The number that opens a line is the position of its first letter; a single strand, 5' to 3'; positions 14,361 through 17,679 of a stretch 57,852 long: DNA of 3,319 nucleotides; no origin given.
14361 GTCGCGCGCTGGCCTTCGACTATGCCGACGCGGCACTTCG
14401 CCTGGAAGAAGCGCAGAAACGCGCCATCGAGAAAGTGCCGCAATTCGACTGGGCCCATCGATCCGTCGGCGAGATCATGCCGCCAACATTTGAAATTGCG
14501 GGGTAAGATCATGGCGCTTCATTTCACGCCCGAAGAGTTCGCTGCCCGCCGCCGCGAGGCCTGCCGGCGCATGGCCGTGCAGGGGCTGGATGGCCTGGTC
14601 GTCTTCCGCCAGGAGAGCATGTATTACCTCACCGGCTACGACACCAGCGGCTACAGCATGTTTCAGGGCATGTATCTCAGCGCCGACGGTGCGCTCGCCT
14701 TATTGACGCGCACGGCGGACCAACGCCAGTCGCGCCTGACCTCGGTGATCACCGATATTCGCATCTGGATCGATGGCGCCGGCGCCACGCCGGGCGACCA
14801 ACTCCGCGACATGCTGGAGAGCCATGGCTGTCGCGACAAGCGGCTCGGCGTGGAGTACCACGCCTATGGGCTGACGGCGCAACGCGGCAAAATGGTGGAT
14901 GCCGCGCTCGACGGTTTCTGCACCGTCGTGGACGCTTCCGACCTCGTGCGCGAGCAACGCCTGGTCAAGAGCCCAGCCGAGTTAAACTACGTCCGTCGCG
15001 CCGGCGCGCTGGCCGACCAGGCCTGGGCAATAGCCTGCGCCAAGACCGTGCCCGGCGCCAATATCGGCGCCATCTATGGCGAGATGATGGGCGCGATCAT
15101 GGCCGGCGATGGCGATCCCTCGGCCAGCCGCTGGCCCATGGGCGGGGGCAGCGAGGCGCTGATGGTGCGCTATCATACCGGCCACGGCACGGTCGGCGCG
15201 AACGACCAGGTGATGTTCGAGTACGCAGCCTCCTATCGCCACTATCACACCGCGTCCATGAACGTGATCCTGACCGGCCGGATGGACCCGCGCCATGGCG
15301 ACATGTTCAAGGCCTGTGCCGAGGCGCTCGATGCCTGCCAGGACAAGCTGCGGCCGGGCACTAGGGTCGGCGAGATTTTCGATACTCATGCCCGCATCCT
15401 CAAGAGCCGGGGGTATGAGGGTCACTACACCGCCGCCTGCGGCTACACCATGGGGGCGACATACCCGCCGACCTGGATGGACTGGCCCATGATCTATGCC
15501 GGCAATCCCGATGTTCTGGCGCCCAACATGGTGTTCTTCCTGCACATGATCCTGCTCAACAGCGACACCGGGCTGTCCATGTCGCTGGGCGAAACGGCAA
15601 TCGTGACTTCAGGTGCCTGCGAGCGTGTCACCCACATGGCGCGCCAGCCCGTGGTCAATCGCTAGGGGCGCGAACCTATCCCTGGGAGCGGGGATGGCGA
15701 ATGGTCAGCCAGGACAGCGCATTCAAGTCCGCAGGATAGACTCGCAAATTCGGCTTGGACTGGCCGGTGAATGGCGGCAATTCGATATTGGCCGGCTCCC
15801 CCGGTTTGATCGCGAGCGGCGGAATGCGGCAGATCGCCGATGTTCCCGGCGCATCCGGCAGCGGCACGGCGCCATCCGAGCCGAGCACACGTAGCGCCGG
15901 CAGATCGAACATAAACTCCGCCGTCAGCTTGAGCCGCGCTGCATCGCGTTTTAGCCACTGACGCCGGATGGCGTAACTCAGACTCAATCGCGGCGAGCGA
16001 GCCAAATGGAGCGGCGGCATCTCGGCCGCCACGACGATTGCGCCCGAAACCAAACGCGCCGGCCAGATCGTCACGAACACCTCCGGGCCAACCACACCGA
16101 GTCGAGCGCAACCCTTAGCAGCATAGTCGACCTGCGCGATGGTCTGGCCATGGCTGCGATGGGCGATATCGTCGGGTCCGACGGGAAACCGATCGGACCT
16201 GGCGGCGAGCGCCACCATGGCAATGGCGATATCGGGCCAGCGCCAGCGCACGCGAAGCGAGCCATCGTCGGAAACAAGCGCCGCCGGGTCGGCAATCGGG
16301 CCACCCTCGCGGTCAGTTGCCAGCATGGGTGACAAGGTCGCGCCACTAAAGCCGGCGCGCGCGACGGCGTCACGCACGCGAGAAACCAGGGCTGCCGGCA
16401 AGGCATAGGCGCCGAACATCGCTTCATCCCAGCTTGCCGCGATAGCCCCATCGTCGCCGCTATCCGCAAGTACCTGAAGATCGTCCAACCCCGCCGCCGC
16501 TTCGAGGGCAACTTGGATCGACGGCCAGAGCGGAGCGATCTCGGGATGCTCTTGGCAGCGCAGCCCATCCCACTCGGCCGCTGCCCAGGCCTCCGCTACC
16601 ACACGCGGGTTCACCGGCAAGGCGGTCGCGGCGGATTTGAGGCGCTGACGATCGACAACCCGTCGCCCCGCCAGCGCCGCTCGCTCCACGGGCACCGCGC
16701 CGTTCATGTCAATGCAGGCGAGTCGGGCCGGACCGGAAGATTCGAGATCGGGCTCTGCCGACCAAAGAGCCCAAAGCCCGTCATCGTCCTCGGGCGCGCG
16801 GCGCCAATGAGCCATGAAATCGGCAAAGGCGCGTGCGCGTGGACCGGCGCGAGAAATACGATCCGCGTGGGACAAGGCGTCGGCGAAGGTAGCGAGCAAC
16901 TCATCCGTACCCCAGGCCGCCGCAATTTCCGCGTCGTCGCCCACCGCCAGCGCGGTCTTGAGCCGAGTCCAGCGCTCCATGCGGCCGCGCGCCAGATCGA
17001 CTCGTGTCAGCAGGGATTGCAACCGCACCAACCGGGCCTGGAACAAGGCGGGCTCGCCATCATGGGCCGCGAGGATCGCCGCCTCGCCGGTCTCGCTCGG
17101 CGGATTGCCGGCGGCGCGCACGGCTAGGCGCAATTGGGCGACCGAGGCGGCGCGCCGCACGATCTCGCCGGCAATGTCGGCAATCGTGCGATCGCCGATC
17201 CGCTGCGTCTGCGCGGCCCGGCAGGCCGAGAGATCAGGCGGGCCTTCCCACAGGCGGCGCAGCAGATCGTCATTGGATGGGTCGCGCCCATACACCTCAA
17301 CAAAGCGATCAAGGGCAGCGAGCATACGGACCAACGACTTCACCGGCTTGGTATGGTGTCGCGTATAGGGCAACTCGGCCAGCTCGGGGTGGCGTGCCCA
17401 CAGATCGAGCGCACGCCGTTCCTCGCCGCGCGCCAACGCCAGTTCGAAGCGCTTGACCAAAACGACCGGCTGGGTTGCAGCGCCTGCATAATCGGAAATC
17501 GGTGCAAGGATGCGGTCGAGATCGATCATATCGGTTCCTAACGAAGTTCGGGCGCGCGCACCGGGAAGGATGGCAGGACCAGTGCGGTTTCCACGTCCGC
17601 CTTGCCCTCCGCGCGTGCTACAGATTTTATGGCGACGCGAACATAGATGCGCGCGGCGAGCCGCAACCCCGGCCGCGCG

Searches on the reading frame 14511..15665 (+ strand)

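Call 65: search_protein_families(library=pfam, proteins=[window:14511-15665:+], max_evalue=0.001)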
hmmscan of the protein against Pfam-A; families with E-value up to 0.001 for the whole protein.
window:14511-15665:+ (384 aa): 2 families
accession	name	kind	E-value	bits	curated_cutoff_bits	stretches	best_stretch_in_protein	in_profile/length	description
PF00557.29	Peptidase_M24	-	1.7e-20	74.1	23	1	161-366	3-207/208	Metallopeptidase family M24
PF01321.24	Creatinase_N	-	4.8e-18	66.4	22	1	13-152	1-128/128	Creatinase/Prolidase N-terminal domain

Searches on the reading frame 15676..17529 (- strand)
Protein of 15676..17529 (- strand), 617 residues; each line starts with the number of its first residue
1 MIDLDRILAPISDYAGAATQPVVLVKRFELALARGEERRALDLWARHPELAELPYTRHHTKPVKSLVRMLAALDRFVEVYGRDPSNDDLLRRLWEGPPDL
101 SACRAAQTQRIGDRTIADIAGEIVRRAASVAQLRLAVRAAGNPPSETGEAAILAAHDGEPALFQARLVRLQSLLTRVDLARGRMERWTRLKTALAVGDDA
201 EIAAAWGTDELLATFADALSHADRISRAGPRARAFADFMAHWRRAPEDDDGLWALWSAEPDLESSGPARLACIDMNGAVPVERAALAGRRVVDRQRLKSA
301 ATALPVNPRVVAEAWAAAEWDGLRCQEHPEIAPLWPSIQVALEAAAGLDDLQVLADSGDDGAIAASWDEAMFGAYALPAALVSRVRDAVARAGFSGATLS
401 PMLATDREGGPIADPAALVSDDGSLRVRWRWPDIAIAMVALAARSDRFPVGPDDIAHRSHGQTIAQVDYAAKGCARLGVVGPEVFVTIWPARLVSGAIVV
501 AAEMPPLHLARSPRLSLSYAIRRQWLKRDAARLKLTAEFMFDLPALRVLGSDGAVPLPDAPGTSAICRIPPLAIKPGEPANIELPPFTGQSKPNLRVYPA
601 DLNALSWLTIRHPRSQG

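Call 3: search_protein_families(library=pfam, proteins=[window:15676-17529:-], max_evalue=0.01)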
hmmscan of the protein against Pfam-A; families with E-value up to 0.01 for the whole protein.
window:15676-17529:- (617 aa): 0 families

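Call 4: search_protein_families(library=ncbifam, proteins=[window:15676-17529:-], max_evalue=0.01)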
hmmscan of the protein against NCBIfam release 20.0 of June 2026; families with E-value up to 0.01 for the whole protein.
window:15676-17529:- (617 aa): 0 families

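Call 9: find_homologous_proteins(query=window:15676-17529:-)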
Query window:15676-17529:- (617 aa): 6 proteins with E <= 0.001 among 8000 candidates.
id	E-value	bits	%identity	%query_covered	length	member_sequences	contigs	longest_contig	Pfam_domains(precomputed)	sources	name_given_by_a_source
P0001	0.0e+0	1349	100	100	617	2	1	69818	-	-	-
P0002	0.0e+0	1130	85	98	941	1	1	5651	PF00069.32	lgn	-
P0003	0.0e+0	1127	85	98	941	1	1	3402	PF00069.32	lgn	-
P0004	0.0e+0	1095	83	98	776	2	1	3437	-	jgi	jgi:hypothetical protein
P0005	3.1e-259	880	69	98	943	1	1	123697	PF00069.32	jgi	jgi:hypothetical protein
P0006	5.4e-208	711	58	97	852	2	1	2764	PF00069.32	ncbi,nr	ncbi:MAG: hypothetical protein FJX35_28340, partial [Alphaproteobacteria bacterium]|nr:hypothetical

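Call 12: find_encoding_contigs(protein=P0005, flank=10000, max_places=3)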
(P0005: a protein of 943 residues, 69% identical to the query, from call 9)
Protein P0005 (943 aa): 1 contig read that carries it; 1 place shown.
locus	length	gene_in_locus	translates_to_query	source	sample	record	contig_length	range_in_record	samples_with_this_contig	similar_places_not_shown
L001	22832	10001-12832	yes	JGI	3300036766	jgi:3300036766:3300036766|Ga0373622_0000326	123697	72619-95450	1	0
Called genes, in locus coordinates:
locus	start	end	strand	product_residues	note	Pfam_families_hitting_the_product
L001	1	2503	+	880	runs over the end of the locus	PF02861:Clp_N, PF13191:AAA_16 (weak), PF23569:NBD_SMAX1 (weak), PF00004:AAA, PF17871:AAA_lid_9, PF07724:AAA_2, PF07728:AAA_5, PF10431:ClpB_D2-small, +4 more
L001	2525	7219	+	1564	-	-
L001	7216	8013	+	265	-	-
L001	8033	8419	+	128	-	PF14107:DUF4280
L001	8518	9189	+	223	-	PF00092:VWA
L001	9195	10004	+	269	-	PF13672:PP2C_2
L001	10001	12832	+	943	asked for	PF00069:Pkinase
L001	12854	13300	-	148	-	PF13384:HTH_23 (faint)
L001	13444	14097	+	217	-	PF19630:DUF6134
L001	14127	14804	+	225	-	PF00072:Response_reg, PF00486:Trans_reg_C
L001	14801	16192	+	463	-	PF08521:2CSK_N (weak), PF26769:HAMP_PhoQ (weak), PF00512:HisKA, PF02518:HATPase_c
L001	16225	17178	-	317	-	PF03401:TctC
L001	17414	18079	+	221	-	PF06052:3-HAO, PF07883:Cupin_2 (weak)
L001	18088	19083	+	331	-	PF04909:Amidohydro_2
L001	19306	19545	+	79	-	-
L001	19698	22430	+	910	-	PF00690:Cation_ATPase_N, PF00122:E1-E2_ATPase, PF00702:Hydrolase, PF13246:Cation_ATPase, PF08282:Hydrolase_3 (faint), PF00689:Cation_ATPase_C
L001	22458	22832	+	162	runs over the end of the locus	PF02525:Flavodoxin_2, PF03358:FMN_red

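Call 13: find_encoding_contigs(protein=P0002, flank=10000, max_places=3)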
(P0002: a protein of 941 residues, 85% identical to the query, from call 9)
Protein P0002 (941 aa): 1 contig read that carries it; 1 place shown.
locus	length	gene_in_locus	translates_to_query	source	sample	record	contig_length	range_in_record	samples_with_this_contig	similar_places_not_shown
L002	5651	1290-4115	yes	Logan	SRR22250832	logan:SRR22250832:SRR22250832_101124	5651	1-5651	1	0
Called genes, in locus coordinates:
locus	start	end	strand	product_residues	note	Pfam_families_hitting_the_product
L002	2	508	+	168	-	?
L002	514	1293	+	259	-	PF13672:PP2C_2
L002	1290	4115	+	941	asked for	PF00069:Pkinase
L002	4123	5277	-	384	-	PF01321:Creatinase_N, PF00557:Peptidase_M24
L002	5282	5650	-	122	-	?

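Call 14: find_encoding_contigs(protein=P0004, flank=10000, max_places=3)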
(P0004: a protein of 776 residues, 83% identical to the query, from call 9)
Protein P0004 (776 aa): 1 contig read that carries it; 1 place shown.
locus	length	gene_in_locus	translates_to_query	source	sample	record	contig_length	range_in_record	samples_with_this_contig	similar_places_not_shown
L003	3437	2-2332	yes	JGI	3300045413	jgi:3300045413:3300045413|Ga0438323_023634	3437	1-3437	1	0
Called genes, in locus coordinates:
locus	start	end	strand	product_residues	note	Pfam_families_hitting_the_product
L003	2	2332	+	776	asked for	?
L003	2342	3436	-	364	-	PF01321:Creatinase_N, PF00557:Peptidase_M24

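Call 36: find_encoding_contigs(protein=P0001, flank=10000, max_places=4)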
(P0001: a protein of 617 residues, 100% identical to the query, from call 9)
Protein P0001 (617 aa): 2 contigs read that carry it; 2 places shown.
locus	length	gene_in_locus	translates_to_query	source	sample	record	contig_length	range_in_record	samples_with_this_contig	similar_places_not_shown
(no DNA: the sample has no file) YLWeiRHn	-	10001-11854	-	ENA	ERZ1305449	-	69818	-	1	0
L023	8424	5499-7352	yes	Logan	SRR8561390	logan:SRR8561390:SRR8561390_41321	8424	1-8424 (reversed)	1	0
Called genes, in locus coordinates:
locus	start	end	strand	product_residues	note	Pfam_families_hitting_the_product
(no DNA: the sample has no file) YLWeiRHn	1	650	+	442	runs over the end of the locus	PF01645:Glu_synthase, PF01070:FMN_dh, PF00478:IMPDH, PF03060:NMO, PF00977:His_biosynth (weak)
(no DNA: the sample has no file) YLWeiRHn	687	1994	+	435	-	PF00120:Gln-synt_C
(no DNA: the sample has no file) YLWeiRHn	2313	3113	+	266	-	PF05036:SPOR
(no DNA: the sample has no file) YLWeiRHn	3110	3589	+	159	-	-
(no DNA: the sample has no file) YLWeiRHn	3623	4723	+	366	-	PF05936:T6SS_VasE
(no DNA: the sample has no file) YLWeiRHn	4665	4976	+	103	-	-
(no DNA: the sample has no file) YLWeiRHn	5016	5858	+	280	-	PF09850:DotU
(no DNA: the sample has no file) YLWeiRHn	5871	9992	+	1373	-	PF14331:IcmF-related_N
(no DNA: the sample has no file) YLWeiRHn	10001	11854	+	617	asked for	-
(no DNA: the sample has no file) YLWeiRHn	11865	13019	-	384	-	PF01321:Creatinase_N, PF00557:Peptidase_M24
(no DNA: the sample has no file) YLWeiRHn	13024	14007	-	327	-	PF01979:Amidohydro_1, PF07969:Amidohydro_3 (weak)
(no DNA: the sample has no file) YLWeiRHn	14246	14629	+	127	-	-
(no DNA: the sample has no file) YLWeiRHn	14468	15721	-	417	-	PF01979:Amidohydro_1, PF07969:Amidohydro_3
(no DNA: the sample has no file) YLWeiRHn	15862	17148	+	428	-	PF00202:Aminotran_3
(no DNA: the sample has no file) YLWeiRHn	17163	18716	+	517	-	PF01019:G_glu_transpept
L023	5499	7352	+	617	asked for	-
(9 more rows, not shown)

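Call 38: find_related_loci(query=A1, collection=genome_contigs, flank=10000)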
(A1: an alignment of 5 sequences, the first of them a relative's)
Query A1 (617 aa) in genome_contigs; peptide patterns used: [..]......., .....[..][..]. (x = any residue, [..] = any of these).
232 stretches matched a pattern; 1 encode a relative of the query (tblastn E <= 1e-3); 1 distinct loci.
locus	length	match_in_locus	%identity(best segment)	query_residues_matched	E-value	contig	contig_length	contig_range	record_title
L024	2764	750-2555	58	16-616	0e+0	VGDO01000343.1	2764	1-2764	MAG: Alphaproteobacteria bacterium isolate M_DeepCast_50m_m2_111 M_DeepCast_50m_m2_111_Ga0194121_10062256, whole genome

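Call 43: search_protein_families(library=pfam, proteins=[L001:2525-7219:+, L001:7216-8013:+], max_evalue=0.1)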
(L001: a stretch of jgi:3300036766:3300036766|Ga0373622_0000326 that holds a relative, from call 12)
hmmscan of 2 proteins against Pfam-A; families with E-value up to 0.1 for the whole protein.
L001:2525-7219:+ (1564 aa): 5 families
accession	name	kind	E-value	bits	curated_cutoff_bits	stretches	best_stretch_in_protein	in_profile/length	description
PF05954.17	Phage_GPD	-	5.5e-91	305.4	30.1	1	927-1221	1-300/305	Phage tail baseplate hub (GPD)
PF22178.3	Gp5_trimer_C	-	9.4e-21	74.5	30.9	2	1354-1460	1-102/112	Bacteriophage T4 gp5 C-terminal trimerisation domain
PF04717.18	Phage_base_V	-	2.3e-15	57.2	23.8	1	1270-1337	12-75/75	Type VI secretion system/phage-baseplate injector OB domain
PF06715.18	Gp5_C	-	1.8e-06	28.1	20.4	2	1467-1486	4-23/24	Gp5 C-terminal repeat (3 copies)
PF20093.5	DUF6484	-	0.0032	18.5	27.6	1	1314-1335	39-60/61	Domain of unknown function (DUF6484)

L001:7216-8013:+ (265 aa): 2 families
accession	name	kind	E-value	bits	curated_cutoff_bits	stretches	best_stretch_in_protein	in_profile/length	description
PF07661.19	MORN_2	-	1.5e-20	71.2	29.6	2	179-200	1-22/22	MORN repeat variant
PF18877.6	SSSPR-51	-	0.017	15.4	27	1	235-252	7-24/48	SSSPR-51 domain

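Call 59: search_solved_structures(query=window:15676-17529:-, max_evalue=1)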
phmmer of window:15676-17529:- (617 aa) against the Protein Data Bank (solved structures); distinct sequences matched with E-value up to 1: 0.

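Call 65: search_protein_families(library=pfam, proteins=[P0002], max_evalue=0.001)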
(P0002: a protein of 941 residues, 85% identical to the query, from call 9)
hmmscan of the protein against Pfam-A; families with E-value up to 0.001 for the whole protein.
P0002 (941 aa): 1 family
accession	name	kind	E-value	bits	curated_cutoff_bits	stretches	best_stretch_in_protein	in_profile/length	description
PF00069.31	Pkinase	-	1.3e-07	31.7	31.7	1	127-224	108-199/263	Protein kinase domain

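Call 79: predict_structure(alignment_id=A1)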
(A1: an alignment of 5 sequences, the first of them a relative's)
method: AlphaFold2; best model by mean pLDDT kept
length: 617 residues; sequences in the alignment: 5
mean_pLDDT: 59.7   pTM: 0.36
mean pLDDT of the five models: 59.7, 54.0, 53.7, 52.2, 50.8
residues with pLDDT >= 90: 26; 70-90: 175; 50-70: 194; < 50: 222
segments of 3 or more residues with pLDDT < 50: 1-12, 73-76, 78-84, 95-127, 141-148, 393-514, 524-527, 604-606, 615-617
pLDDT, mean of each block of 10 residues (from residue 1): 40 51 64 58 64 53 50 48 48 42 31 37 47 51 48 50 54 58 73 82 77 68 82 89 90 88 76 85 89 90 83 84 78 87 77 68 56 64 67 38 29 32 39 41 42 37 45 40 42 29 33 56 53 74 73 67 66 77 67 69 54 47
secondary structure, 60 per line:
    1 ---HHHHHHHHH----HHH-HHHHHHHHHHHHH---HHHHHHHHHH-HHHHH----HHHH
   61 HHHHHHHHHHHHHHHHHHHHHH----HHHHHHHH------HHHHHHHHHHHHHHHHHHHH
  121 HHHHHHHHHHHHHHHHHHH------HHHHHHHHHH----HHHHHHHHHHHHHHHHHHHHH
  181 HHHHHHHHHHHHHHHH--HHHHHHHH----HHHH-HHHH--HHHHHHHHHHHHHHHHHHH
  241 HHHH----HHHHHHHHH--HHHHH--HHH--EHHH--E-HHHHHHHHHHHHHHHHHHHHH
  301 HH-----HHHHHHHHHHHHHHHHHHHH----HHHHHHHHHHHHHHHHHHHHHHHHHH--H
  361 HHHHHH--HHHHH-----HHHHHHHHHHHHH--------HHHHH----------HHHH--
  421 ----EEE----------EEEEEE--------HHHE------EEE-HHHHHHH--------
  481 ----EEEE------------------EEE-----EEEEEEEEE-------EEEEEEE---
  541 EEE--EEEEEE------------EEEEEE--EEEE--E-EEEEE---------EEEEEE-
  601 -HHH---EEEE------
elements in order: H4-12 H21-33 H37-46 H48-52 H57-82 H87-94 H101-139 H146-155 H160-196 H199-206 H211-214 H216-219 H222-244 H249-257 H260-264 H280-302 H308-327 H332-357 H360-366 H369-373 H379-391 H400-404 H415-418 E425-427 E438-443 E462-464 H466-472 E485-488 E507-509 E515-523 E531-537 E541-543 E546-551 E564-569 E572-575 E580-584 E594-599 E608-611
